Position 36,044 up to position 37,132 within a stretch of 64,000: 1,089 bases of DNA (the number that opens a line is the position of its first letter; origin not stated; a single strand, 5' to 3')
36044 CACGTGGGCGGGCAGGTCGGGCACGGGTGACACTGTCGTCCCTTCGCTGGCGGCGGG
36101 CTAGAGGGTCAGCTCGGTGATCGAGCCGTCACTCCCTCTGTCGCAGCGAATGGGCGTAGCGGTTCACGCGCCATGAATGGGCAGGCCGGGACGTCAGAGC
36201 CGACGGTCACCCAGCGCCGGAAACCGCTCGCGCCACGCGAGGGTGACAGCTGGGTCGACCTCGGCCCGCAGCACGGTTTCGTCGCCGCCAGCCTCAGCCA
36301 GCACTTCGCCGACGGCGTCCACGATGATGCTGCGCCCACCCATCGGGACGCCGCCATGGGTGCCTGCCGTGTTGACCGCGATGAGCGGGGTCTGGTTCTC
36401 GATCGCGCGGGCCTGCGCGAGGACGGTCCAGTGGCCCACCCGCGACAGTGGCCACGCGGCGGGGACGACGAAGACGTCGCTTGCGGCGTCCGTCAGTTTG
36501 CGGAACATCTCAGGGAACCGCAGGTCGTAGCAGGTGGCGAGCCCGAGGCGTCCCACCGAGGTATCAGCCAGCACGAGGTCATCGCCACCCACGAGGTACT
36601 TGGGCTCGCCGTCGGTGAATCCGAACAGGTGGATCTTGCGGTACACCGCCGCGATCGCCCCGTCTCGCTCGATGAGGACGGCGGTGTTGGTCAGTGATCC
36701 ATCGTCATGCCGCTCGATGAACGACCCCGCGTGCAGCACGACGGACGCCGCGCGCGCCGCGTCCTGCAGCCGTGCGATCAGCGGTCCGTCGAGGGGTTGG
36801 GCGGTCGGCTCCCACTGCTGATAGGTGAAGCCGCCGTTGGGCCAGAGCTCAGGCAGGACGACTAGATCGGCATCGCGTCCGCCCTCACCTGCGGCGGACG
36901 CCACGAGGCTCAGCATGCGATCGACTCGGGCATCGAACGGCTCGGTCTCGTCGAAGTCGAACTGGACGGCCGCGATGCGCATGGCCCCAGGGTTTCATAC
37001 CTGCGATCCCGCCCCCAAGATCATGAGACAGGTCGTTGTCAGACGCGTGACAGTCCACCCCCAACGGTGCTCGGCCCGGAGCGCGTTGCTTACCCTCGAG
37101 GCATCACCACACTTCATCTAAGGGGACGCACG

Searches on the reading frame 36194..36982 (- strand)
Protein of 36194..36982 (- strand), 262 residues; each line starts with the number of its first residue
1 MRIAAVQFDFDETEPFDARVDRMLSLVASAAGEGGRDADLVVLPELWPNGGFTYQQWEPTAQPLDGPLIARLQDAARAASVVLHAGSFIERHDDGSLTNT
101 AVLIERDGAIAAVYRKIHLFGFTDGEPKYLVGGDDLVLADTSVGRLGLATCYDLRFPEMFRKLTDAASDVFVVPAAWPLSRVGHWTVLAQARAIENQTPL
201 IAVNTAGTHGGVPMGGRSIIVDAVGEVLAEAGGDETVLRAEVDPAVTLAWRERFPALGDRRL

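Call 19: list_cluster_members(proteins=[window:36194-36982:-, window:42902-43579:+, window:43583-44332:-, window:46072-47136:-, window:49432-50793:-, window:51544-52284:+, window:52319-54346:-, window:59412-60044:+, window:63111-63560:-, window:47456-48892:-])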
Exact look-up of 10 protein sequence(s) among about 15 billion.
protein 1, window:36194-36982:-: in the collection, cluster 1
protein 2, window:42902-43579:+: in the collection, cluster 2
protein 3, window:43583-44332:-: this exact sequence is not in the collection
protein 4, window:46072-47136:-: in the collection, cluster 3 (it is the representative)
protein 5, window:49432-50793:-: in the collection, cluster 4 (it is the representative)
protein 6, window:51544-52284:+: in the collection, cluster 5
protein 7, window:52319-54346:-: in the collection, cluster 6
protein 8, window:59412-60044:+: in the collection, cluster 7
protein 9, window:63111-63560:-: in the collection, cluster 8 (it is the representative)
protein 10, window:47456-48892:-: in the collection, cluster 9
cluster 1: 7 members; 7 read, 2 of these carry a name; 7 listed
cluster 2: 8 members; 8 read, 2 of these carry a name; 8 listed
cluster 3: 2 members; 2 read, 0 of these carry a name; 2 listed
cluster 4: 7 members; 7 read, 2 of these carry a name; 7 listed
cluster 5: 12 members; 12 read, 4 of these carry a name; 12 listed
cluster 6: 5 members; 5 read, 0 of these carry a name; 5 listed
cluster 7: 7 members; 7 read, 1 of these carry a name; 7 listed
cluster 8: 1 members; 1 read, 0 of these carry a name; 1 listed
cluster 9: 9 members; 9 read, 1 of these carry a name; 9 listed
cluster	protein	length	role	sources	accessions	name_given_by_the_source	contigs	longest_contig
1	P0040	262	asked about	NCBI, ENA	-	-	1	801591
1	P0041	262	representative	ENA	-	-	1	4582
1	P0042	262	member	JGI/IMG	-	predicted amidohydrolase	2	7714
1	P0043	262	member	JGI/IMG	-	predicted amidohydrolase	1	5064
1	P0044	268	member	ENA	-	-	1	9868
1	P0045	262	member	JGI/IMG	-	-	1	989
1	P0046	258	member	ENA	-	-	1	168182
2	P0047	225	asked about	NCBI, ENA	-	-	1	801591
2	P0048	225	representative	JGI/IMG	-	two-component system response regulator DevR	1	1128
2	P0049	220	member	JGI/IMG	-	two-component system response regulator DevR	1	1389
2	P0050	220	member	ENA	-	-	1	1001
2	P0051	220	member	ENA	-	-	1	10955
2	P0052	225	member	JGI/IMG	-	-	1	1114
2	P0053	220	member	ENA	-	-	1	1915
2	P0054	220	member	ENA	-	-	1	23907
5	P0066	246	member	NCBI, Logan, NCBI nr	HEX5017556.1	MAG TPA: PIG-L deacetylase family protein [Actinomycetes bacterium] | PIG-L deacetylase family protein [Actinomycetes bacterium]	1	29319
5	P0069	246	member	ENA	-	-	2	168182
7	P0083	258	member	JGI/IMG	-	SAM-dependent methyltransferase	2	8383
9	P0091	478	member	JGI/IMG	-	predicted phosphodiesterase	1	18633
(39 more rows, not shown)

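Call 20: find_encoding_contigs(protein=P0054, flank=10000, max_places=3)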
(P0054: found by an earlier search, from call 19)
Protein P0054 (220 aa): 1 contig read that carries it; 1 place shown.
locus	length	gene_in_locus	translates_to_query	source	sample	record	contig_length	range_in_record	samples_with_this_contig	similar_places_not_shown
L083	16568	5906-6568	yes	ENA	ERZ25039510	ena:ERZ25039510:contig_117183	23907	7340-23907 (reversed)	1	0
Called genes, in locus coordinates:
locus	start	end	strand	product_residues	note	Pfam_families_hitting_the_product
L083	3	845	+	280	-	?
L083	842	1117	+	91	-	-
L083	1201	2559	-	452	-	PF00364:Biotin_lipoyl, PF02817:E3_binding, PF00198:2-oxoacid_dh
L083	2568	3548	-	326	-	PF02779:Transket_pyr, PF02780:Transketolase_C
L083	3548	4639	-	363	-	PF00676:E1_dh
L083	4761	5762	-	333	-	-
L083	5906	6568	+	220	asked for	PF00072:Response_reg, PF08281:Sigma70_r4_2 (weak), PF00196:GerE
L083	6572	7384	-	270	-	PF13385:Laminin_G_3, PF02210:Laminin_G_2 (weak)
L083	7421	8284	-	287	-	PF07730:HisKA_3, PF13581:HATPase_c_2 (weak), PF02518:HATPase_c (weak)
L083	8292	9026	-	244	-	PF01590:GAF, PF13185:GAF_2, PF13492:GAF_3 (weak)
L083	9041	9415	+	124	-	-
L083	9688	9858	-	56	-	-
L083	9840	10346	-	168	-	PF07883:Cupin_2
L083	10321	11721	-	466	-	PF00149:Metallophos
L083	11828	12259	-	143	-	PF01037:AsnC_trans_reg, PF22482:AsnC_trans_reg_3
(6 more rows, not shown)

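Call 21: find_encoding_contigs(protein=P0066, flank=10000, max_places=3)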
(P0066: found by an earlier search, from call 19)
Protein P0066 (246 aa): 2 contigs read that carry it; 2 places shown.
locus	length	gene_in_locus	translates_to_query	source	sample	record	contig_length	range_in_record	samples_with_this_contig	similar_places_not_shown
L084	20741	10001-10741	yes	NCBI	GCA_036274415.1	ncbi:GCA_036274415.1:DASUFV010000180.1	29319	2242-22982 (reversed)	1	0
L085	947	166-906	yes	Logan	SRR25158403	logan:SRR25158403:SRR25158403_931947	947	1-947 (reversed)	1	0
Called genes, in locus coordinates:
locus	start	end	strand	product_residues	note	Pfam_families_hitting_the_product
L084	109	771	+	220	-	PF00072:Response_reg, PF08281:Sigma70_r4_2 (weak), PF00196:GerE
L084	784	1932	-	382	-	PF13185:GAF_2, PF01590:GAF, PF07730:HisKA_3, PF02518:HATPase_c, PF13581:HATPase_c_2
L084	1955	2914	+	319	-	PF00892:EamA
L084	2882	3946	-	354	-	PF00155:Aminotran_1_2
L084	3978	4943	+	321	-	PF00892:EamA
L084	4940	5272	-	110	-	PF02311:AraC_binding (weak), PF07883:Cupin_2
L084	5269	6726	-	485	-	PF00149:Metallophos, PF12850:Metallophos_2 (weak)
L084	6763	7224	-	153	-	PF12840:HTH_20 (faint), PF13404:HTH_AsnC-type, PF13412:HTH_24, PF22482:AsnC_trans_reg_3, PF01037:AsnC_trans_reg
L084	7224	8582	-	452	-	PF00202:Aminotran_3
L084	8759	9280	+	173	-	PF01451:LMWPc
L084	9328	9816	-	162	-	-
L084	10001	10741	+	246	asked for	PF02585:PIG-L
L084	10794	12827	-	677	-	PF00082:Peptidase_S8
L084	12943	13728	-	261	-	PF01040:UbiA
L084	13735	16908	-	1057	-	PF12768:Rax2 (faint), PF17164:DUF5122 (faint), PF00801:PKD, PF18911:PKD_4, PF22352:K319L-like_PKD (faint), PF00801:PKD, PF18911:PKD_4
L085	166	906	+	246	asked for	PF02585:PIG-L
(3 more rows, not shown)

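Call 22: find_encoding_contigs(protein=P0091, flank=10000, max_places=3)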
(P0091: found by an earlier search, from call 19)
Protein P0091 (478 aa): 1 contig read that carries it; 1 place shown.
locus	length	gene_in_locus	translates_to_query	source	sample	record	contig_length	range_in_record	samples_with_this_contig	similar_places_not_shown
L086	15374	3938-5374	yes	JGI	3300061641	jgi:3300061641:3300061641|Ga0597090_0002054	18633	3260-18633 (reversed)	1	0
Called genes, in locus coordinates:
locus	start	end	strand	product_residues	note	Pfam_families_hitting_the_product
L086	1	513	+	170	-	?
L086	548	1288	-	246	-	PF02585:PIG-L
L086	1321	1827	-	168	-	PF01451:LMWPc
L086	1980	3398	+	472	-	PF00202:Aminotran_3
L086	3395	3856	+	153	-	PF13404:HTH_AsnC-type, PF13412:HTH_24, PF22482:AsnC_trans_reg_3, PF01037:AsnC_trans_reg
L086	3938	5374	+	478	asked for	PF00149:Metallophos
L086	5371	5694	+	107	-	PF07883:Cupin_2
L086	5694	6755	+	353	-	PF00155:Aminotran_1_2, PF01053:Cys_Met_Meta_PP, PF01041:DegT_DnrJ_EryC1 (weak), PF00266:Aminotran_5 (weak)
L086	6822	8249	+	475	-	PF01654:Cyt_bd_oxida_I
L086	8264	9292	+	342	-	PF02322:Cyt_bd_oxida_II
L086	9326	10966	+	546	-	PF00664:ABC_membrane, PF00005:ABC_tran, PF02463:SMC_N (faint)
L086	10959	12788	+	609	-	PF00664:ABC_membrane, PF00005:ABC_tran, PF02463:SMC_N (faint), PF13191:AAA_16 (weak), PF13304:AAA_21 (faint)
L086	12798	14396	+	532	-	PF01590:GAF, PF13185:GAF_2, PF13492:GAF_3 (faint), PF07730:HisKA_3, PF02518:HATPase_c (weak), PF13581:HATPase_c_2 (weak)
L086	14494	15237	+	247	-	PF13385:Laminin_G_3, PF02210:Laminin_G_2 (weak)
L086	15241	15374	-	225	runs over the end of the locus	PF00072:Response_reg, PF00196:GerE, PF08281:Sigma70_r4_2 (weak)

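Call 23: find_encoding_contigs(protein=P0069, flank=10000, max_places=3)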
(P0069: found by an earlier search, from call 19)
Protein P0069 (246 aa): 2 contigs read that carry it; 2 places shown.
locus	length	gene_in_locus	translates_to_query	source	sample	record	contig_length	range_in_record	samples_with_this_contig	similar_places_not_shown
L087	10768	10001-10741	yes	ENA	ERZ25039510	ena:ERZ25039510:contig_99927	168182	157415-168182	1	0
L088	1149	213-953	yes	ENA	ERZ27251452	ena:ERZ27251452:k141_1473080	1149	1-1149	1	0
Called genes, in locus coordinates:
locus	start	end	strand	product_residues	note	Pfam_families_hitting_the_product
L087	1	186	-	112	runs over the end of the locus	-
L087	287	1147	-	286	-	-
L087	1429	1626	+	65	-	-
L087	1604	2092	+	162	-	PF00072:Response_reg, PF00196:GerE, PF08281:Sigma70_r4_2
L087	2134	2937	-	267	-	PF13385:Laminin_G_3, PF02210:Laminin_G_2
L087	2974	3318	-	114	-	PF13581:HATPase_c_2 (weak), PF02518:HATPase_c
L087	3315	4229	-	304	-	PF01590:GAF, PF13185:GAF_2 (weak), PF13492:GAF_3 (faint), PF07730:HisKA_3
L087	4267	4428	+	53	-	-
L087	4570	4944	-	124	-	PF00155:Aminotran_1_2 (weak)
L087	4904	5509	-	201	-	PF00155:Aminotran_1_2, PF01053:Cys_Met_Meta_PP, PF00266:Aminotran_5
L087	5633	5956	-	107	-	PF07883:Cupin_2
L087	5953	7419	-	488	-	PF00149:Metallophos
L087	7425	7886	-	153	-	PF13404:HTH_AsnC-type, PF13412:HTH_24, PF22482:AsnC_trans_reg_3, PF01037:AsnC_trans_reg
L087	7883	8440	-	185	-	PF00202:Aminotran_3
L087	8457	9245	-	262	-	PF00202:Aminotran_3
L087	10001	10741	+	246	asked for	PF02585:PIG-L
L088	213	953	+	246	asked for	PF02585:PIG-L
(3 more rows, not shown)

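Call 46: find_encoding_contigs(protein=P0083, flank=10000, max_places=3)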
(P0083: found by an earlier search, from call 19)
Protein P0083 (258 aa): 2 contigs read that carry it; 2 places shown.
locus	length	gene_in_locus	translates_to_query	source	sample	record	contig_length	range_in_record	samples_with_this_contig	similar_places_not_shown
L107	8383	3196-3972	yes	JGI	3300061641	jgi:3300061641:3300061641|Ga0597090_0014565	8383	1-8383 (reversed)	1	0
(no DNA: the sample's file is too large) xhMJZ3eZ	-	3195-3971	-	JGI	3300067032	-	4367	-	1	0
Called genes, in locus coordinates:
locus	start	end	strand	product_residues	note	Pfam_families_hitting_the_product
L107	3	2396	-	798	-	?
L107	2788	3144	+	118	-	-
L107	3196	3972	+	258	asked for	PF05724:TPMT, PF13489:Methyltransf_23, PF13847:Methyltransf_31, PF08241:Methyltransf_11, PF08242:Methyltransf_12, PF13649:Methyltransf_25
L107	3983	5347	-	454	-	PF00772:DnaB, PF03796:DnaB_C, PF06745:ATPase (weak), PF13481:AAA_25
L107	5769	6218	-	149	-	PF01281:Ribosomal_L9_N, PF03948:Ribosomal_L9_C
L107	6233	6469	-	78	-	PF01084:Ribosomal_S18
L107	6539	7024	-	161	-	PF00436:SSB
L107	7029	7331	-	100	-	PF01250:Ribosomal_S6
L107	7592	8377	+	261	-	PF03372:Exo_endo_phos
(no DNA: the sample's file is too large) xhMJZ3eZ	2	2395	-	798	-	?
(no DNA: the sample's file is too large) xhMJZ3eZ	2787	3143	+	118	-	-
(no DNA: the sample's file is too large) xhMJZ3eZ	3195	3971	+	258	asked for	PF05724:TPMT, PF13489:Methyltransf_23, PF13847:Methyltransf_31, PF08241:Methyltransf_11, PF08242:Methyltransf_12, PF13649:Methyltransf_25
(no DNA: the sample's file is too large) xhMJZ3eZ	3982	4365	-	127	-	?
